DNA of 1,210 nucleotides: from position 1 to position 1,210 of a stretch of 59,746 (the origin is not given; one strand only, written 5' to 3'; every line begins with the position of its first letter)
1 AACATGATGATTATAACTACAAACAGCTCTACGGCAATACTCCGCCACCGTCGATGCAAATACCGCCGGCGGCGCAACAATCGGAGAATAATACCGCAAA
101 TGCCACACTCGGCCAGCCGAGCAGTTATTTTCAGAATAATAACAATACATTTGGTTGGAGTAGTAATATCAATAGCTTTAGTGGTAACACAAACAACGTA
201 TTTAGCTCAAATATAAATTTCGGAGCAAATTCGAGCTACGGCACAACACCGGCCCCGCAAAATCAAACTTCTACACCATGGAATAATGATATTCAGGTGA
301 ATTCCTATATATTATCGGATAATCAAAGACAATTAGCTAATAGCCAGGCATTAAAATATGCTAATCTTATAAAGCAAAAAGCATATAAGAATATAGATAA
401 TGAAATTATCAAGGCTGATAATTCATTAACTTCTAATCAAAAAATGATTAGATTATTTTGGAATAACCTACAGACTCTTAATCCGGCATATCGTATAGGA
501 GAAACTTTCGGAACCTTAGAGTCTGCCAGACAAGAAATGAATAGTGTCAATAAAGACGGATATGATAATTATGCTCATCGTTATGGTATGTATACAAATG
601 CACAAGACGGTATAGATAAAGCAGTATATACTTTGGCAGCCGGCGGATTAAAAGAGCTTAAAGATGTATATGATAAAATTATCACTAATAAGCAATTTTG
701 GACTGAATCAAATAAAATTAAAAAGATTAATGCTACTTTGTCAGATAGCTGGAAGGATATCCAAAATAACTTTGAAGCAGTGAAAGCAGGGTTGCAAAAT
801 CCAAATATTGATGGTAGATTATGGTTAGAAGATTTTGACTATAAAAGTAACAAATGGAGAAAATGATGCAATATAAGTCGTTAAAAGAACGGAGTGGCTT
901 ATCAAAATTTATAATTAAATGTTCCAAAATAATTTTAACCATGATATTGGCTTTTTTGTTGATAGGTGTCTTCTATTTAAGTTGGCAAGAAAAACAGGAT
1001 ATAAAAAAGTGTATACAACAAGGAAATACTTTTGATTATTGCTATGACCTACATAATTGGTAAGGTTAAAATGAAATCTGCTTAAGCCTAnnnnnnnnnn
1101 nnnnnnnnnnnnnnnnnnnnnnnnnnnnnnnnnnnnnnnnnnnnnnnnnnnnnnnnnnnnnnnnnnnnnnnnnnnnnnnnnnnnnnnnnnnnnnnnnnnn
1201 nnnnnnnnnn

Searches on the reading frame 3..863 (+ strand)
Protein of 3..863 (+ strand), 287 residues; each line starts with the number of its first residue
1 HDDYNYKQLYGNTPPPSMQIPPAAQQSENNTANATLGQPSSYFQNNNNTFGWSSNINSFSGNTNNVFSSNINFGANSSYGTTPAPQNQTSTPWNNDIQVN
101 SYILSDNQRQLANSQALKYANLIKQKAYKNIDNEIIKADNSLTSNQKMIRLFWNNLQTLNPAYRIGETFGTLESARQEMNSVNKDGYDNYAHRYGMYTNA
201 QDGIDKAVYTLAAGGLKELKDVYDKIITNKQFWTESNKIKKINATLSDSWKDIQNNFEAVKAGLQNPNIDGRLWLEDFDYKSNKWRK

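Call 9: search_protein_families(library=pfam, proteins=[window:3-863:+], max_evalue=1)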
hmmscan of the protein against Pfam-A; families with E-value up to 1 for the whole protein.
window:3-863:+ (287 aa): 0 families

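Call 10: search_protein_families(library=ncbifam, proteins=[window:3-863:+], max_evalue=1)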
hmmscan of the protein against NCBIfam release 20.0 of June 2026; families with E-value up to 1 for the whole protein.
window:3-863:+ (287 aa): 0 families

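Call 11: search_solved_structures(query=window:3-863:+, max_evalue=10, show_alignments=2)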
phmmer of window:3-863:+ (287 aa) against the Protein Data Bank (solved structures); distinct sequences matched with E-value up to 10: 4.
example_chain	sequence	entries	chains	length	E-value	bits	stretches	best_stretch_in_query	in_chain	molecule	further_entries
5h1s_Y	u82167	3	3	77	0.91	12.2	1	137-196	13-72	50S ribosomal protein L28 | protein L28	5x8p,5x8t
6eri_AX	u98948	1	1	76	0.98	12.1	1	137-196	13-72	50S ribosomal protein L28, chloroplastic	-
8r8q_B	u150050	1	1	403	1.4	11.6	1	8-79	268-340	Glycosylated lysosomal membrane protein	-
6nyq_C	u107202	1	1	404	1.4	11.6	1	8-79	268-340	Glycosylated lysosomal membrane protein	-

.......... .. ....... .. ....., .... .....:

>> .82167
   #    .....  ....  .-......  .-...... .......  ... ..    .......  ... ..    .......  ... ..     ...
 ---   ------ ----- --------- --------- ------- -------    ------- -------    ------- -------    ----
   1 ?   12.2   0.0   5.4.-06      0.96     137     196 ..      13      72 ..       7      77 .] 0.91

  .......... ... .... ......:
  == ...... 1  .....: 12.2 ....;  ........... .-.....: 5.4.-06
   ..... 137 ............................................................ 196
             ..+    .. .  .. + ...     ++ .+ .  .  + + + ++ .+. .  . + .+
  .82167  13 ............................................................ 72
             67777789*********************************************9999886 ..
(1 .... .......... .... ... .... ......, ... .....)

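Call 20: search_protein_families(library=phrogs, proteins=[window:3-863:+], max_evalue=0.01)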
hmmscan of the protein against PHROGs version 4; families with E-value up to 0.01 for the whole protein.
window:3-863:+ (287 aa): 0 families

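Call 23: find_homologous_proteins(query=window:3-863:+, max_evalue=0.001)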
Query window:3-863:+ (287 aa): 13 proteins with E <= 0.001 among 646 candidates.
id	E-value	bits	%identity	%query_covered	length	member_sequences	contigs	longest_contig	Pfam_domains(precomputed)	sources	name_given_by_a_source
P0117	2.0e-179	613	97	100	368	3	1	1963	-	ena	-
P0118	1.5e-64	236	59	64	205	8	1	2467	-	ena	-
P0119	1.6e-57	213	54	65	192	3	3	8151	-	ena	-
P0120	5.6e-47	179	52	59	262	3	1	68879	-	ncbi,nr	ncbi:MAG: hypothetical protein IJS26_05170 [Alphaproteobacteria bacterium]|nr:hypothetical protein [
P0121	1.6e-45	174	52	60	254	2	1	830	-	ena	-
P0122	3.1e-45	173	53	60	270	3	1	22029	-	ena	-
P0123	2.4e-44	170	47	65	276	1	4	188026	-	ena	-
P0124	4.2e-43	166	50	60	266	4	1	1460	-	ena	-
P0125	1.0e-42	165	52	60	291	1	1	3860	-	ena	-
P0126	2.4e-32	131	48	52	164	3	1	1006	-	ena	-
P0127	7.2e-18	83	62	32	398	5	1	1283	PF16754.11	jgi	-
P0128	8.7e-18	83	98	15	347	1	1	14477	PF05838.18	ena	-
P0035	5.2e-5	41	67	16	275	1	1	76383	-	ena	-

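Call 26: find_encoding_contigs(protein=P0120, flank=10000, max_places=2)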
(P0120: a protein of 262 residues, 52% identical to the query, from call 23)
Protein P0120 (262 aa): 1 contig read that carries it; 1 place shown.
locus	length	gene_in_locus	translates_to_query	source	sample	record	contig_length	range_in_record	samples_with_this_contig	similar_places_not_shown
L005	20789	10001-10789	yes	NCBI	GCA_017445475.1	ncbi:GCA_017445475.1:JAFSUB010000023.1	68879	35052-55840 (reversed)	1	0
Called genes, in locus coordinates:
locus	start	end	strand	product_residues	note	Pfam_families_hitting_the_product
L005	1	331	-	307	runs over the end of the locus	PF02899:Phage_int_SAM_1, PF13495:Phage_int_SAM_4 (faint), PF00589:Phage_integrase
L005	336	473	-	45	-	-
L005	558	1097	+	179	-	PF13189:Cytidylate_kin2 (faint), PF13238:AAA_18, PF13671:AAA_33 (faint), PF01202:SKI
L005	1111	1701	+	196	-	PF01725:Ham1p_like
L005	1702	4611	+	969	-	PF12705:PDDEXK_1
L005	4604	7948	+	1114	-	PF00580:UvrD-helicase, PF13245:AAA_19 (faint), PF13361:UvrD_C, PF13538:UvrD_C_2 (faint), PF12705:PDDEXK_1 (weak)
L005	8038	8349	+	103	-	PF00085:Thioredoxin, PF13098:Thioredoxin_2 (weak), PF13905:Thioredoxin_8 (faint)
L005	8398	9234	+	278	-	PF01966:HD (weak)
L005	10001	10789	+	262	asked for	-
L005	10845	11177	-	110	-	-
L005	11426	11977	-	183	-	PF13581:HATPase_c_2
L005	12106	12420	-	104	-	PF01740:STAS, PF13466:STAS_2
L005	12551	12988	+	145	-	PF06961:DUF1294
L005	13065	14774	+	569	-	PF00664:ABC_membrane, PF00005:ABC_tran, PF02463:SMC_N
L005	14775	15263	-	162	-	PF10722:YbjN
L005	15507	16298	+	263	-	PF01790:LGT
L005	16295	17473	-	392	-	-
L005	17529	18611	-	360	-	PF02547:Queuosine_synth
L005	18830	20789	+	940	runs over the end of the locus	-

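Call 27: find_encoding_contigs(protein=P0128, flank=10000, max_places=2)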
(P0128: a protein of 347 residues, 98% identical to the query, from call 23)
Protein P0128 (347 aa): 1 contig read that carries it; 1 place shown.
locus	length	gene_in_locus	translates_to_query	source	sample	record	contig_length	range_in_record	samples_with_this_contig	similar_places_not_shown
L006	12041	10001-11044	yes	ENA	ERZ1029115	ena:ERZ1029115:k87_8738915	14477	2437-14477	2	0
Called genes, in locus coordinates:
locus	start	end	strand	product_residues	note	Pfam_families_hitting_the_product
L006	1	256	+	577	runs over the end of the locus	PF24243:Phage_tail_C (weak)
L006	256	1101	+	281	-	PF13884:Peptidase_S74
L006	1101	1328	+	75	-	-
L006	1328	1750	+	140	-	PF07486:Hydrolase_2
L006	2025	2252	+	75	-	-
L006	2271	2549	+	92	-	-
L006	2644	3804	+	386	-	PF04466:Terminase_3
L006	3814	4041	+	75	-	-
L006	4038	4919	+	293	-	-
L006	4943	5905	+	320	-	-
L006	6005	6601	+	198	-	-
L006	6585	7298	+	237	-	-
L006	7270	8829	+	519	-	-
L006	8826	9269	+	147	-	-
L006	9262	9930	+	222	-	-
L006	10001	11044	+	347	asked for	PF05838:Glyco_hydro_108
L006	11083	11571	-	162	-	-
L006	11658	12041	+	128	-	?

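Call 49: search_protein_families(library=pfam, proteins=[P0127, P0128, P0117, L006:11083-11568:-, L005:10845-11174:-], max_evalue=0.1)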
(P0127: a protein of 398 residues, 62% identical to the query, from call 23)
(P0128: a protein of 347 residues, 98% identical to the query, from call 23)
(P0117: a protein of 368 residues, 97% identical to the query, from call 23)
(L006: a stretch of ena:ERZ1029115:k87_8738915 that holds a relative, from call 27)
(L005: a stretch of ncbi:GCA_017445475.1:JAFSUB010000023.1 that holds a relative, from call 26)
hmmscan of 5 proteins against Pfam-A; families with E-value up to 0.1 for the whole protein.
P0127 (398 aa): 2 families
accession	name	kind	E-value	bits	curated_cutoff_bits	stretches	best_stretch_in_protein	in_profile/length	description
PF16754.10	Pesticin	-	2.9e-06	27.7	25.8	1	282-367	63-153/156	Bacterial toxin homologue of phage lysozyme, C-term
PF00959.24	Phage_lysozyme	-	0.00082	20.1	22.3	0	218-251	1-26/125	Phage lysozyme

P0128 (347 aa): 3 families
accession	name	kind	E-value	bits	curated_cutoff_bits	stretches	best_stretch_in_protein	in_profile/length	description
PF05838.17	Glyco_hydro_108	-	2.6e-18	66.7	21.2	1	193-263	3-81/85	Glycosyl hydrolase 108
PF09374.15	PG_binding_3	-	3.7e-05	24.3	24.6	1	287-340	22-75/76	Predicted Peptidoglycan domain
PF03791.18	KNOX2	-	0.088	12.8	27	0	302-321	13-32/48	KNOX2 domain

P0117 (368 aa): 0 families

L006:11083-11568:- (161 aa): 1 family
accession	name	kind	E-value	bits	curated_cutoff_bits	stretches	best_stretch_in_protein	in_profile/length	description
PF10666.15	Phage_TAC_8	-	0.0013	19.4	33.7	1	32-85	64-121/140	Phage tail assembly chaperone protein Gp14 ()A118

L005:10845-11174:- (109 aa): 1 family
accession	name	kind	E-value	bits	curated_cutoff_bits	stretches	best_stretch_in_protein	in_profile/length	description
PF24865.1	DUF7731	-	0.078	13.3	27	1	49-97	18-64/101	Domain of unknown function (DUF7731)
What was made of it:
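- On Polymorphic toxin system: No Pfam or NCBIfam hit in gene 1, gene 2 or P0117 (calls 9, 10, 49).
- On prok-SAA / Lipocone (gene 1 C-domain): No hit at E up to 1 for gene 1 (call 9) and none at E up to 0.1 for P0117 (call 49).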

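Call 74: search_protein_families(library=phrogs, proteins=[P0117], max_evalue=0.01)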
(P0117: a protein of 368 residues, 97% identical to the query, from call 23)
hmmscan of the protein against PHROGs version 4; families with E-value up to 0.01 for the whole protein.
P0117 (368 aa): 0 families
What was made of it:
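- On MuF toxins: No MuF hit in P0117, gene 1 or gene 2 (calls 9, 49, 74).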

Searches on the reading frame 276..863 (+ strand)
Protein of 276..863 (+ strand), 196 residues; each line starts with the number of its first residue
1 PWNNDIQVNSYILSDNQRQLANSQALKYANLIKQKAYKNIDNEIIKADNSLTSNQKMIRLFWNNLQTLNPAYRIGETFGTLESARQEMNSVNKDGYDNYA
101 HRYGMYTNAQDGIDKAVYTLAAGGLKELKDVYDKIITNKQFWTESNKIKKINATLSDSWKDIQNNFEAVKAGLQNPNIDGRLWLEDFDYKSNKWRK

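Call 37: search_solved_structures(query=A2, max_evalue=10, show_alignments=3)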
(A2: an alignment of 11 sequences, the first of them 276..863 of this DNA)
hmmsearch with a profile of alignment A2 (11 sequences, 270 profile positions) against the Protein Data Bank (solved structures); distinct sequences matched with E-value up to 10: 0.

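Call 43: predict_structure(alignment_id=A2)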
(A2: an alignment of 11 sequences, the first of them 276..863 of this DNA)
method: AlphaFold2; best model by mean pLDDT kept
length: 196 residues; sequences in the alignment: 11
mean_pLDDT: 65.7   pTM: 0.53
mean pLDDT of the five models: 65.7, 61.4, 60.6, 57.7, 43.1
residues with pLDDT >= 90: 0; 70-90: 90; 50-70: 79; < 50: 27
segments of 3 or more residues with pLDDT < 50: 1-13, 25-38
pLDDT, mean of each block of 10 residues (from residue 1): 35 52 49 47 69 63 61 70 72 69 76 71 76 78 80 78 76 67 60 61
secondary structure, 60 per line:
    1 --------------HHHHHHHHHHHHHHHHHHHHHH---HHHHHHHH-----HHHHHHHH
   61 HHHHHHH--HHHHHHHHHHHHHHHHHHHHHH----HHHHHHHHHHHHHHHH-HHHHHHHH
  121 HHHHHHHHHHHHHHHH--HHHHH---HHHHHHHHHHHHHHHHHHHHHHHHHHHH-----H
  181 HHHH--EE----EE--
elements in order: H15-36 H40-47 H53-67 H70-91 H96-111 H113-136 H139-143 H147-174 H180-184
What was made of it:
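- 3..866 (+): Gene 1, 5'-truncated by the contig end (287 codons seen). It has the end of N-module N3 (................), an N/Q/S-rich linker, and C-domain A from about base 276, which is a divergent SAA-like (Lipocone) toxin tip. The AF2 model is all-helical, pLDDT 65.7 (call 43).
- On prok-SAA / Lipocone (gene 1 C-domain): The AF2 helices at 70-91, 96-111, 113-136, 147-174 and 180-184 fit this (call 43; pLDDT 65.7, moderate).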

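Call 50: fold_search(model_id=the predicted structure, library=pdb)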
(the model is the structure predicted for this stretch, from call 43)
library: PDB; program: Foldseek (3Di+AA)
matches with E <= 10: 73; with E <= 0.001: 0
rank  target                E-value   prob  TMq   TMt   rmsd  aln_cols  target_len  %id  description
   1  6py0_B                4.4e-01  0.97  0.32  0.58   5.7       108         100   18  Crystal Structure of mouse Serum Amyloid A3 (SAA3) bound with Retinol (released 2019-08-28)
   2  6pxz_B                6.9e-01  0.95  0.34  0.59   4.7       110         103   18  Crystal Structure of mouse Serum Amyloid A3 (SAA3) in the trimeric form (released 2019-08-28)
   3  4ip8_A                6.9e-01  0.94  0.33  0.56   5.3       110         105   17  Structure of human serum amyloid A1 (released 2014-03-26)
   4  4q5g_A                9.7e-01  0.92  0.33  0.60   4.3       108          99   17  Crystal Structure of mouse Serum Amyloid A3 (released 2014-09-03)
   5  6py0_A                9.7e-01  0.92  0.34  0.59   4.2       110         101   17  Crystal Structure of mouse Serum Amyloid A3 (SAA3) bound with Retinol (released 2019-08-28)
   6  2b5u_A                2.0e+00  0.14  0.23  0.11  22.6       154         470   18  Crystal Structure Of Colicin E3 V206C Mutant In Complex With Its Immunity Protein (released 2006-11-07)
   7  4ip9_A                2.4e+00  0.47  0.30  0.49   5.3       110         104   14  Structure of native human serum amyloid A1 (released 2014-03-26)
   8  6py0_C                2.8e+00  0.63  0.32  0.58   5.2       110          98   17  Crystal Structure of mouse Serum Amyloid A3 (SAA3) bound with Retinol (released 2019-08-28)
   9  5h6i_B                2.8e+00  0.15  0.22  0.20  13.8       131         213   11  Crystal Structure of GBS CAMP Factor (released 2017-11-22)
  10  3syv_F                2.8e+00  0.06  0.17  0.14  29.1       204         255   13  Crystal structure of mPACSIN 3 F-BAR domain mutant (released 2012-05-16)
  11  7tcd                  3.0e+00  0.13  0.23  0.12  13.1       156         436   11  LOV2-DARPIN fusion: D13 (released 2023-07-05)
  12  8s2f_BBB              3.0e+00  0.12  0.24  0.25  20.3       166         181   13  Crystal structure of Borrelia burgdorferi paralogous family 12 outer surface protein BBH37 (released 2025-03-05)
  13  2d1l_A                3.7e+00  0.07  0.18  0.15  27.1       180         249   12  Structure of F-actin binding domain IMD of MIM (Missing In Metastasis) (released 2006-09-12)
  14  9n9j_B                3.9e+00  0.08  0.19  0.19  13.2       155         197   11  Structure of a GRP94 folding intermediate engaged with a CCDC134- and FKBP11-bound secretory translocon (released 2025-11-19)
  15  5qsu_D                3.9e+00  0.06  0.19  0.15  17.1       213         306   11  PanDDA analysis group deposition -- Crystal Structure of human STAG1 in complex with Z2856434926 (released 2019-08-21)
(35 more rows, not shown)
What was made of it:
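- On prok-SAA / Lipocone (gene 1 C-domain): The five best Foldseek hits are all SAA, with target TM-score 0.56-0.60 (call 50).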

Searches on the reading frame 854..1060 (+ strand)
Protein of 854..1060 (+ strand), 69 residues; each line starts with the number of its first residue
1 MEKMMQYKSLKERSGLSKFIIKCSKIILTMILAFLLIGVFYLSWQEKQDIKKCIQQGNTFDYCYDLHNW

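Call 9: search_protein_families(library=pfam, proteins=[window:854-1060:+], max_evalue=1)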
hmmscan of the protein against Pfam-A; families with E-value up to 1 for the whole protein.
window:854-1060:+ (69 aa): 4 families
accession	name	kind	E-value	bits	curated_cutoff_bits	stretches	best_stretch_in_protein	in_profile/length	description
PF15928.10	DUF4746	-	0.0047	16.9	27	1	4-54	231-280/297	Domain of unknown function (DUF4746)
PF08565.17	CDC37_M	-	0.054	13.9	25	1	14-66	11-64/113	Cdc37 Hsp90 binding domain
PF04835.17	Pox_A9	-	0.063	13.9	22.8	1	24-49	27-51/53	A9 protein conserved region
PF02706.20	Wzz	-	0.18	12.6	25.5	1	16-42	8-34/91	Chain length determinant protein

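Call 10: search_protein_families(library=ncbifam, proteins=[window:854-1060:+], max_evalue=1)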
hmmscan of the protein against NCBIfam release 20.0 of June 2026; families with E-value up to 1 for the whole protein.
window:854-1060:+ (69 aa): 0 families

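Call 113: search_protein_families(library=phrogs, proteins=[window:854-1060:+], max_evalue=0.001)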
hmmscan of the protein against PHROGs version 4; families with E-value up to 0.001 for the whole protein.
window:854-1060:+ (69 aa): 0 families
